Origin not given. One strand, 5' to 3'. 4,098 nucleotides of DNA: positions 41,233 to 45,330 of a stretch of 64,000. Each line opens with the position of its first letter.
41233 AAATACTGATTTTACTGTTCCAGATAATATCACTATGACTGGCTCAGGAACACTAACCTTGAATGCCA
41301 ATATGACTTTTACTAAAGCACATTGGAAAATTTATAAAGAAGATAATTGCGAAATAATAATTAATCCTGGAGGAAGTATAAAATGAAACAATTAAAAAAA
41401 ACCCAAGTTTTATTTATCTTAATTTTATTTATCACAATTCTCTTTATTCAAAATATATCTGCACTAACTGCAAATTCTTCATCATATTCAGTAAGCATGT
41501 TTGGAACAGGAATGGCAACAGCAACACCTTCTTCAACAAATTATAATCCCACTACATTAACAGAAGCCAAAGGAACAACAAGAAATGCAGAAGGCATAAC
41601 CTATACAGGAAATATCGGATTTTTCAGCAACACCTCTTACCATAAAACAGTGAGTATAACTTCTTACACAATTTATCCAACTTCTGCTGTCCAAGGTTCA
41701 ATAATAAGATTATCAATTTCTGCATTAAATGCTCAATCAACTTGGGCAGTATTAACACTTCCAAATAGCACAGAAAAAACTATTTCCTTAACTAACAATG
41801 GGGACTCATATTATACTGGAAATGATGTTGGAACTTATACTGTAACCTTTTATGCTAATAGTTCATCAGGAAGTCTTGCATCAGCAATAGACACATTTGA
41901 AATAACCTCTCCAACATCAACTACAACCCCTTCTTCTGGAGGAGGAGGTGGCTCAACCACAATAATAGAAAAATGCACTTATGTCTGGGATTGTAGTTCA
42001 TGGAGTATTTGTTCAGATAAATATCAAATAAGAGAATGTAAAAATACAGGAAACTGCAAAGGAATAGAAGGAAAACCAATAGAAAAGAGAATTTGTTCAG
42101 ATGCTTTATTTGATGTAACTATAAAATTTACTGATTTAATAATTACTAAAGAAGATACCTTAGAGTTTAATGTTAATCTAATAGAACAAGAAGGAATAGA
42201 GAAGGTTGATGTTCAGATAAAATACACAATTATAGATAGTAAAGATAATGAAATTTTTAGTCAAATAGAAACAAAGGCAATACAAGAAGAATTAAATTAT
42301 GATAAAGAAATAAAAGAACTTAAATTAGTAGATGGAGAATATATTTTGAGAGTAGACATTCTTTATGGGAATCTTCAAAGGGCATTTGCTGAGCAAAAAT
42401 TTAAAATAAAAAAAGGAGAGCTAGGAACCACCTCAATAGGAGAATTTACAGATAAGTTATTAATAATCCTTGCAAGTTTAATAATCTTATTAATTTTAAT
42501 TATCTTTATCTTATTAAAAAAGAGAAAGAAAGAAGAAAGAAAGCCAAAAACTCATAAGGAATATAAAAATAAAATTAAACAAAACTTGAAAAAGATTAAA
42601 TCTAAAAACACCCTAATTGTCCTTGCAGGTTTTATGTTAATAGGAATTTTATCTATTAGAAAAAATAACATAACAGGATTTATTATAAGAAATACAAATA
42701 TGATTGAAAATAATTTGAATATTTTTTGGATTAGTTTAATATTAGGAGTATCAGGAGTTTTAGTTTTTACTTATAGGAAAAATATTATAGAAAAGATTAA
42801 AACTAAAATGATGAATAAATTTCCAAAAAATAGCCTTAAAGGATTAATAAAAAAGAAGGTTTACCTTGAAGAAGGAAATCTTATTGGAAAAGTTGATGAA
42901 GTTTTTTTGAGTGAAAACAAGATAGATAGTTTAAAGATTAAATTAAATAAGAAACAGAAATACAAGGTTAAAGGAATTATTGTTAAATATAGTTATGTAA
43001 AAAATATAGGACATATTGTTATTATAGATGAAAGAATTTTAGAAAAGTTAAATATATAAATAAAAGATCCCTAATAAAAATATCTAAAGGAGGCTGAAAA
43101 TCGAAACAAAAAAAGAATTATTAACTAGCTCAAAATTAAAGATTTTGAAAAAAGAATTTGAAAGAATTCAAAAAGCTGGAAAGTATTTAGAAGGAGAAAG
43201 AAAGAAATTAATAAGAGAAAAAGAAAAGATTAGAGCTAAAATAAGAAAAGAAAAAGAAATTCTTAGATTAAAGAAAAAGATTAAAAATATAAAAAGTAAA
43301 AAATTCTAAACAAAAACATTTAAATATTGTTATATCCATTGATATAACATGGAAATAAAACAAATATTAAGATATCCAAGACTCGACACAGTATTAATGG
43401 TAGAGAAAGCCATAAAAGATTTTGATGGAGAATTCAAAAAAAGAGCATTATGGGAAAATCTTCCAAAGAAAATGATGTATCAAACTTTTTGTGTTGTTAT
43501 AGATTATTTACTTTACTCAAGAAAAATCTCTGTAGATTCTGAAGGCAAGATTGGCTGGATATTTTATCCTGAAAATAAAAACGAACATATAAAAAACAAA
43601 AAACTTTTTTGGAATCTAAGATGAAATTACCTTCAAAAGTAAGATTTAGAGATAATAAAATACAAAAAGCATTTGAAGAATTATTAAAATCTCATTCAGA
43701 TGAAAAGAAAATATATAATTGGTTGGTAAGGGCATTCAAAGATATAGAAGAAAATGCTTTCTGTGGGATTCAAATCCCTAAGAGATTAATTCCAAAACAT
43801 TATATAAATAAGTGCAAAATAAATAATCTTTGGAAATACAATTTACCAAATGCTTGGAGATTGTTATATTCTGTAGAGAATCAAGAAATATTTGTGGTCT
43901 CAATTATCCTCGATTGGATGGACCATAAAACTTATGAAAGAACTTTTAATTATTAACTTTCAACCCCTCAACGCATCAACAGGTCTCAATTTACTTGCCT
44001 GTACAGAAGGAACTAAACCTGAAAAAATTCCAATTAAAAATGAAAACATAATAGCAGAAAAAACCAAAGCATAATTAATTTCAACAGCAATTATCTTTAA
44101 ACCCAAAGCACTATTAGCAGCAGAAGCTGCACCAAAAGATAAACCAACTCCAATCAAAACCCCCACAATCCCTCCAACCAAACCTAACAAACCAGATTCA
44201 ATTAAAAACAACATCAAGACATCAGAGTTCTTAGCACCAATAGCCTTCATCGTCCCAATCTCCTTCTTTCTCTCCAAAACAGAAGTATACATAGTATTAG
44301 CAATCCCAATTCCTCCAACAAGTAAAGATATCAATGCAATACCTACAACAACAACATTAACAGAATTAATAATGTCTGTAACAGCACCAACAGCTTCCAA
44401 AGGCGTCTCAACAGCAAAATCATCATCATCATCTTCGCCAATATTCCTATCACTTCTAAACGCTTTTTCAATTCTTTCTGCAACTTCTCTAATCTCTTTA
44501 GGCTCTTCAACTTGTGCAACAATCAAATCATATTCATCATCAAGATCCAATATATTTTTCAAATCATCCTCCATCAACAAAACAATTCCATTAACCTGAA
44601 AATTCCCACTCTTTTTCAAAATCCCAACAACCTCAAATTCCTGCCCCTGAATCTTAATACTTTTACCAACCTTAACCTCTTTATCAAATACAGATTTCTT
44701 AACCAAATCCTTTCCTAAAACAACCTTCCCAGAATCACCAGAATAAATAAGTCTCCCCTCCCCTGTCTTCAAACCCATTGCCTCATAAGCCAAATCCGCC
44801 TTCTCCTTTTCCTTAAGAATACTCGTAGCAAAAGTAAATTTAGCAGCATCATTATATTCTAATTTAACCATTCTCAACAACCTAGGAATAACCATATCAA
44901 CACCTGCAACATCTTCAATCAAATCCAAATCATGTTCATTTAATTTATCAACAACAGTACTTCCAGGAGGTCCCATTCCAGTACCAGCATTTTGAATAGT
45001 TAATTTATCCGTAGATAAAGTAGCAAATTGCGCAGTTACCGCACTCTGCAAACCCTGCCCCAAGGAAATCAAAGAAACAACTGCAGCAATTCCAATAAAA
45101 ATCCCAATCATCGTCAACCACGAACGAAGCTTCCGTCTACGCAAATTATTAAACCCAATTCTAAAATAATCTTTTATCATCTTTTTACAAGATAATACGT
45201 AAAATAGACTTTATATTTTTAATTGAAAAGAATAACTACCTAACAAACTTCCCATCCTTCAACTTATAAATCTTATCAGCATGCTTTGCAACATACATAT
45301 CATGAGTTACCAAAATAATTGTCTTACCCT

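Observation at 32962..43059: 10-kb island of three translationally coupled, sequon-rich giant secreted proteins (1311 + 1495 + 558 aa) flanked by two ABC/surface-protein modules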

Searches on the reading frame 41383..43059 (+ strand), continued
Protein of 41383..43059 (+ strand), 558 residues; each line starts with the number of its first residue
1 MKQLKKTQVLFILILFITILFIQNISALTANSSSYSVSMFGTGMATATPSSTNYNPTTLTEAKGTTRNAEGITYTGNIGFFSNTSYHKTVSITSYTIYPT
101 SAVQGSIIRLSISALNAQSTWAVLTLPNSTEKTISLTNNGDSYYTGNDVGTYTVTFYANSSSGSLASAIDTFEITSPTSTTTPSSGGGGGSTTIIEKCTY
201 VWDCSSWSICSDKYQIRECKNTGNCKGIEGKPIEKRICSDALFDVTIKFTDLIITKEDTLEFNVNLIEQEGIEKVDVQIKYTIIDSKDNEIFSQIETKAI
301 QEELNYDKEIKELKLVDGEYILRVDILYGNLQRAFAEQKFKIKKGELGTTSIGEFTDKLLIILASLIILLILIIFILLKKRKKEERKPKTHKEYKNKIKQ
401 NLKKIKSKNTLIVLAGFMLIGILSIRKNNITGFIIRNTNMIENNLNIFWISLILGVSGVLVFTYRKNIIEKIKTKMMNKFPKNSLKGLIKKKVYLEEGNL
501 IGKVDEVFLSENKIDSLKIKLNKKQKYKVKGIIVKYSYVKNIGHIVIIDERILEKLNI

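Call 49: predict_structure(alignment_id=A1)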
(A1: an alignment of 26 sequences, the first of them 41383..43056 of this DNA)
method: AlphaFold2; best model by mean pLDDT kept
length: 558 residues; sequences in the alignment: 26
mean_pLDDT: 60.9   pTM: 0.37
mean pLDDT of the five models: 60.9, 58.4, 58.1, 57.5, 57.3
residues with pLDDT >= 90: 2; 70-90: 191; 50-70: 223; < 50: 142
segments of 3 or more residues with pLDDT < 50: 1-4, 22-87, 179-195, 240-242, 329-332, 350-355, 381-393, 426-443, 471-474
pLDDT, mean of each block of 10 residues (from residue 1): 55 71 35 33 31 33 32 26 44 74 78 78 88 85 84 86 74 72 37 48 57 61 59 59 56 72 71 63 72 74 79 74 64 60 64 51 67 64 40 51 54 61 46 33 53 61 55 50 70 79 82 80 68 78 60 59
secondary structure, 60 per line:
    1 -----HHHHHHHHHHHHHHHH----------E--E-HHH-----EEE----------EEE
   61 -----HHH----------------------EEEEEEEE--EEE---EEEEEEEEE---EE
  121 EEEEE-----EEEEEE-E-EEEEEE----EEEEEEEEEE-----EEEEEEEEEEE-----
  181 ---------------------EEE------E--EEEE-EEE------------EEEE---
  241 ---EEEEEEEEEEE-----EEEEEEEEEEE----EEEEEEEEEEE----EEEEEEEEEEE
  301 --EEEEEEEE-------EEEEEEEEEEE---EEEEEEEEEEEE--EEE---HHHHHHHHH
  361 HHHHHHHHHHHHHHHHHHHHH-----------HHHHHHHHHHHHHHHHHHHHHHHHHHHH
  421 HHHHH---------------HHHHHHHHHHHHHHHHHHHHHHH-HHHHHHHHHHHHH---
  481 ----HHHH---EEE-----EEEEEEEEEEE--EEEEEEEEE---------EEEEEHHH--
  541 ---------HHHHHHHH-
elements in order: H6-21 E45-47 E58-60 E91-98 E101-103 E107-115 E119-125 E131-136 E140-145 E150-159 E165-175 E202-204 E214-217 E219-221 E234-237 E244-254 E260-270 E275-285 E290-300 E303-310 E318-328 E332-343 E346-348 H352-381 H393-425 H441-463 H465-477 H485-488 E492-494 E500-510 E513-521 E531-535 H550-557

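Call 53: fold_search(model_id=the predicted structure, library=pdb)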
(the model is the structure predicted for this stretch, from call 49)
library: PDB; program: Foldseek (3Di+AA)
matches with E <= 10: 1829; with E <= 0.001: 108
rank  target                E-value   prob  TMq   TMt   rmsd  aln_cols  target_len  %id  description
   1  4kkq_B                1.2e-06  1.00  0.14  0.31  15.1       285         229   11  Crystal structure of Vibrio cholerae RbmA (crystal form 1) (released 2013-05-22)
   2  4be5_A                3.7e-06  1.00  0.15  0.32  15.8       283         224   11  V. cholera biofilm scaffolding protein RbmA (released 2013-12-18)
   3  4be6_A                3.9e-06  1.00  0.14  0.32  14.3       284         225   11  V. cholera biofilm scaffolding protein RbmA (released 2013-12-18)
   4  4kkq_A                4.1e-06  1.00  0.14  0.32  14.8       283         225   11  Crystal structure of Vibrio cholerae RbmA (crystal form 1) (released 2013-05-22)
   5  4kkp_B                7.4e-06  1.00  0.14  0.31  15.3       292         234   11  Crystal structure of Vibrio cholerae RbmA (crystal form 2) (released 2013-05-22)
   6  2c26                  1.5e-05  1.00  0.14  0.30  23.2       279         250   10  Structural basis for the promiscuous specificity of the carbohydrate- binding modules from the beta-sandwich super famil (released 2005-10-18)
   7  9b4h_A                2.2e-05  1.00  0.14  0.05  29.4       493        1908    9  Chlamydomonas reinhardtii mastigoneme filament (released 2024-04-10)
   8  9u61_C                2.5e-05  1.00  0.14  0.12  26.7       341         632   11  CP/MBL pathways C3 convertase C4b2a and C3 complex (released 2026-01-14)
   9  7ad7_B                3.7e-05  0.99  0.12  0.11  19.1       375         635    8  Crystal structure of human complement C5 in complex with the K8 bovine knob domain peptide. (released 2021-03-10)
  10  6za2_B                6.0e-05  1.00  0.13  0.07  20.8       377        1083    7  Crystal structure of dimeric latent PorU from Porphyromonas gingivalis (released 2021-09-29)
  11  6za2_A                6.0e-05  0.99  0.12  0.07  20.7       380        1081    8  Crystal structure of dimeric latent PorU from Porphyromonas gingivalis (released 2021-09-29)
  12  8uh2_A                6.3e-05  1.00  0.14  0.13  22.3       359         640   10  Complex of C3b with the inhibitor albicin (released 2024-05-08)
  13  9u61_E                7.8e-05  1.00  0.13  0.05  19.1       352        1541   10  CP/MBL pathways C3 convertase C4b2a and C3 complex (released 2026-01-14)
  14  2xwx_A                8.2e-05  1.00  0.14  0.19  16.9       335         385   10  Vibrio cholerae colonization factor GbpA crystal structure (released 2011-11-16)
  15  8eok_G                8.7e-05  1.00  0.14  0.12  15.6       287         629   12  Structure of the C3bB proconvertase in complex with lufaxin and factor Xa (released 2023-08-30)
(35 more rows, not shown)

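Call 56: find_related_loci(query=A1, collection=viral_contigs, flank=8000)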
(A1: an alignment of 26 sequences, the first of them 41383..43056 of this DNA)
Query A1 (558 aa) in viral_contigs; peptide patterns used: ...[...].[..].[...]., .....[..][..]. (x = any residue, [..] = any of these).
57 stretches matched a pattern, but none encodes a relative of the query by tblastn (E <= 1e-3).

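Call 79: search_protein_representatives(alignment_id=A1)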
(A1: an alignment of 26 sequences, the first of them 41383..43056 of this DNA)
Query: 26 sequences, 556 profile positions. Proteins with E-value up to 0.001 (for the whole library): 3371; up to 1e-10: 688; up to 1e-30: 144. The best 150 are listed.
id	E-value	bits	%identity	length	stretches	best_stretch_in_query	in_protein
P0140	4.8e-254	860.4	-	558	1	3-554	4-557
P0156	1.8e-246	835.4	-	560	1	1-553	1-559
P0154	6.0e-237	803.9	-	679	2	2-503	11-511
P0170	1.4e-232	789.5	-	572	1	4-555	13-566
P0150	1.7e-217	739.7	-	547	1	1-554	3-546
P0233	6.3e-216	734.5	-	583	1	2-555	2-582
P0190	3.2e-211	719.0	-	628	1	7-554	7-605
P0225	2.9e-207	706.0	-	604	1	1-553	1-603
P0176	1.3e-205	700.5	-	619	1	8-554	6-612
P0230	2.0e-200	683.3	-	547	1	8-552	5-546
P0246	2.2e-196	670.0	-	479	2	1-350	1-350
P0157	2.1e-190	650.3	-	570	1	7-554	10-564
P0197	3.1e-185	633.2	-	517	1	7-545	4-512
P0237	3.1e-178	610.1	-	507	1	2-466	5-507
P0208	4.2e-172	589.9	-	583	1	5-550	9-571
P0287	9.1e-103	361.0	-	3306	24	173-395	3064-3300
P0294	2.8e-69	250.4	-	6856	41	133-238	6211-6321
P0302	3.9e-60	220.3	-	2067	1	135-405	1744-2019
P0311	4.0e-47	177.3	-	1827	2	364-554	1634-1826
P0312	2.0e-46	175.0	-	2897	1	65-400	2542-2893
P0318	6.1e-43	163.5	-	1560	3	233-554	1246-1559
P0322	2.2e-41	158.4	-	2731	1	238-554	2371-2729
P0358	1.6e-33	132.5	-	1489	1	181-407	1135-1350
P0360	1.6e-33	132.4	-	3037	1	280-554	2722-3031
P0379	1.1e-30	123.1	-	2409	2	181-398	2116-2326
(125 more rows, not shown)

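Call 83: list_cluster_members(proteins=[P0302, P0311, P0312, P0322, P0360, P0287, P0294, P0318, P0358, P0379])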
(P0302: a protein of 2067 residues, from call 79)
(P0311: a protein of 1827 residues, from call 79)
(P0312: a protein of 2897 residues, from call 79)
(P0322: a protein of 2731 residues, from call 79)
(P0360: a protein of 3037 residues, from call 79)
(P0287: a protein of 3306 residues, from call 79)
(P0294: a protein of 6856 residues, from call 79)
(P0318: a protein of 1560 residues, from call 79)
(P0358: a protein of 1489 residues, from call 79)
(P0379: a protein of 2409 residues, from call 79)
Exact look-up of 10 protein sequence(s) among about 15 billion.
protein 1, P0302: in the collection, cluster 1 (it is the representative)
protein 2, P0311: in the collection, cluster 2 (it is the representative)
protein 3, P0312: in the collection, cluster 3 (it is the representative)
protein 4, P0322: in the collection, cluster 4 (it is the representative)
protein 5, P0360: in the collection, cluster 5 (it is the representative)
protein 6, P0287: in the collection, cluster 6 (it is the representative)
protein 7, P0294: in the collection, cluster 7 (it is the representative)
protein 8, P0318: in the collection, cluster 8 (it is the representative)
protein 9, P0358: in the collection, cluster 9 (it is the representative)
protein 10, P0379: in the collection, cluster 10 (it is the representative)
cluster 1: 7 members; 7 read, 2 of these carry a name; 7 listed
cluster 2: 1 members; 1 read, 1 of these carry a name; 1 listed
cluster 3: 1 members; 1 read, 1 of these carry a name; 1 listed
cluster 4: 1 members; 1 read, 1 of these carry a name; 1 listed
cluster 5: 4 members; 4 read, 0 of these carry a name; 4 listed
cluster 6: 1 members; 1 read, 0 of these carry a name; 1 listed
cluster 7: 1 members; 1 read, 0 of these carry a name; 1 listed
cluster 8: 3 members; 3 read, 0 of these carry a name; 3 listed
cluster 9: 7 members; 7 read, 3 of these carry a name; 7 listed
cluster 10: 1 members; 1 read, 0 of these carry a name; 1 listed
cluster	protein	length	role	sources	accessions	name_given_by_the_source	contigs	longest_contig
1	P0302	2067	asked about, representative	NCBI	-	-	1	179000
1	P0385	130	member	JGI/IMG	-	hypothetical protein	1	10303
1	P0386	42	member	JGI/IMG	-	hypothetical protein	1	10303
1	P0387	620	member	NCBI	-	-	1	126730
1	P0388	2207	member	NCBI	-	-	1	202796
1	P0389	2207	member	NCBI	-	-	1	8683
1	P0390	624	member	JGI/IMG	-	-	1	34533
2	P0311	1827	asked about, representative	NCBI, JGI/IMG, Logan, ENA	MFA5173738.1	MAG: right-handed parallel beta-helix repeat-containing protein [Candidatus Pacearchaeota ...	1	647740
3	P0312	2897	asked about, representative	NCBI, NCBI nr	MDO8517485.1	MAG: hypothetical protein Q7S33_05165 [Nanoarchaeota archaeon] | hypothetical protein [Nanoarchaeota archaeon]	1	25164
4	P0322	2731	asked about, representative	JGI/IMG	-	sporulation protein YlmC with PRC-barrel domain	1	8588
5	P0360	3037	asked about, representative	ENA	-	-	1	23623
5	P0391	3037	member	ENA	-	-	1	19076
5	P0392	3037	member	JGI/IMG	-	-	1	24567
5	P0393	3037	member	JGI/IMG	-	-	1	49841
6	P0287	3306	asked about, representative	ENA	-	-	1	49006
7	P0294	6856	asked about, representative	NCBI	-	-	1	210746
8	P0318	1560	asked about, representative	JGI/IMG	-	-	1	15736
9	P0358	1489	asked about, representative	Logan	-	-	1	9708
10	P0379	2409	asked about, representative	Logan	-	-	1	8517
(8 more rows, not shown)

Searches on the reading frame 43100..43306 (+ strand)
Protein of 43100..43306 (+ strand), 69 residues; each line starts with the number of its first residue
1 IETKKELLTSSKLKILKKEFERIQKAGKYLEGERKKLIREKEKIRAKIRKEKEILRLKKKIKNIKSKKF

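Call 76: search_protein_families(library=pfam, proteins=[window:43100-43306:+], max_evalue=1)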
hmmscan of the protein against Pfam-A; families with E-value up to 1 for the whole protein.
seq(69 aa): 6 families
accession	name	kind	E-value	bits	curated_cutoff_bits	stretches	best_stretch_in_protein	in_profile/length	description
PF09350.15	DJC28_CD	-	0.016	15.7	27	1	19-55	14-52/70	DnaJ homologue, subfamily C, member 28, conserved domain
PF17943.6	HOCHOB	-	0.019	16.1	26.3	1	5-49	65-109/120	Homeobox-cysteine loop-homeobox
PF24319.2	DUF7491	-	0.045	14.4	30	1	11-54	35-79/90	Coiled-coil region of unknown function (DUF7491)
PF02949.25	7tm_6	-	0.074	12.5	25.8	1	8-65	146-197/313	7tm Odorant receptor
PF06120.16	Phage_HK97_TLTM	-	0.094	12.4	24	1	9-51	146-188/295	Tail length tape measure protein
PF04871.18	Uso1_p115_C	-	0.4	11.4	28.4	1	8-53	19-67/121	Uso1 / p115 like vesicle tethering protein, C terminal region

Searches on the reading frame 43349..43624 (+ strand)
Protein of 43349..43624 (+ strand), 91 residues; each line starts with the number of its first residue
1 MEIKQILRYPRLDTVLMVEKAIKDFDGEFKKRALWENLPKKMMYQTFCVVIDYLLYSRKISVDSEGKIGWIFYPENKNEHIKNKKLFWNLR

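Call 6: search_protein_families(library=pfam, proteins=[window:43349-43624:+], max_evalue=0.01)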
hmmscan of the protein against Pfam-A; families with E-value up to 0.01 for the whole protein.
window:43349-43624:+ (91 aa): 0 families

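Call 76: search_protein_families(library=pfam, proteins=[window:43349-43621:+], max_evalue=1)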
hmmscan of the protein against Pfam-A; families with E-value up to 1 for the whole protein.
window:43349-43621:+ (91 aa): 1 family
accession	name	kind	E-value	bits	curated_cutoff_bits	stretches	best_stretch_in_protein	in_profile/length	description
PF21945.1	MT-RNR1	-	0.22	12.2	27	0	68-74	6-12/16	Mitochondrial-derived peptide MOTS-c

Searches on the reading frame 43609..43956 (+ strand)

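Call 6: search_protein_families(library=pfam, proteins=[window:43609-43956:+], max_evalue=0.01)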
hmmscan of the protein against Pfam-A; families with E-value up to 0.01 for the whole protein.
window:43609-43956:+ (115 aa): 1 family
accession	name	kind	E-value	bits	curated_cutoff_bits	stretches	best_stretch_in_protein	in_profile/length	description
PF06769.20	YoeB_toxin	-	0.00073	19.9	27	1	20-99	4-76/80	YoeB-like toxin of bacterial type II toxin-antitoxin system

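Call 76: search_protein_families(library=pfam, proteins=[window:43621-43953:+], max_evalue=1)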
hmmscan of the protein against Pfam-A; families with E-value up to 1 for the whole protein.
window:43621-43953:+ (111 aa): 2 families
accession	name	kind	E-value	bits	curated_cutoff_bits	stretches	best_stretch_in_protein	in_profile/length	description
PF06769.20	YoeB_toxin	-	0.00066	20.1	27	1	16-95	4-76/80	YoeB-like toxin of bacterial type II toxin-antitoxin system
PF05016.21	ParE_toxin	-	0.017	16.2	23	1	23-95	12-82/89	ParE toxin of type II toxin-antitoxin system, parDE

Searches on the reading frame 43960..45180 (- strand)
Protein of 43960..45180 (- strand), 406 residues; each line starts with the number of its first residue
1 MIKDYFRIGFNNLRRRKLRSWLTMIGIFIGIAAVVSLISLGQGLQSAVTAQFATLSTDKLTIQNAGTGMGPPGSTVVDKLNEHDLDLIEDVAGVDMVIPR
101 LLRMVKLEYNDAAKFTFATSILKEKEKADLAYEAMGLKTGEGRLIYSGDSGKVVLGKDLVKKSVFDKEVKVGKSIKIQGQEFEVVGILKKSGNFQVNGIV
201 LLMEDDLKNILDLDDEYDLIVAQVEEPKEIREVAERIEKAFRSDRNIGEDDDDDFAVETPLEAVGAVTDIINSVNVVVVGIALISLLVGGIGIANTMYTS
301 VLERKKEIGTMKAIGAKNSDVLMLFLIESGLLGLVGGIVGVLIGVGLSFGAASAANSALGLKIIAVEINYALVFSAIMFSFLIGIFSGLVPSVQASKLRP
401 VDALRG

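Call 6: search_protein_families(library=pfam, proteins=[window:43960-45180:-], max_evalue=0.01)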
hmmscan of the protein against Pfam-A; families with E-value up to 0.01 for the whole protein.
window:43960-45180:- (406 aa): 2 families
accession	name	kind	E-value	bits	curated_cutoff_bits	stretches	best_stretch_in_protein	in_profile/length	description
PF12704.14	MacB_PCD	-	4.1e-26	93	27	1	20-239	1-206/207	MacB-like periplasmic core domain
PF02687.27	FtsX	-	1.2e-18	67.8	25.5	1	281-398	3-118/120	FtsX-like permease C-terminal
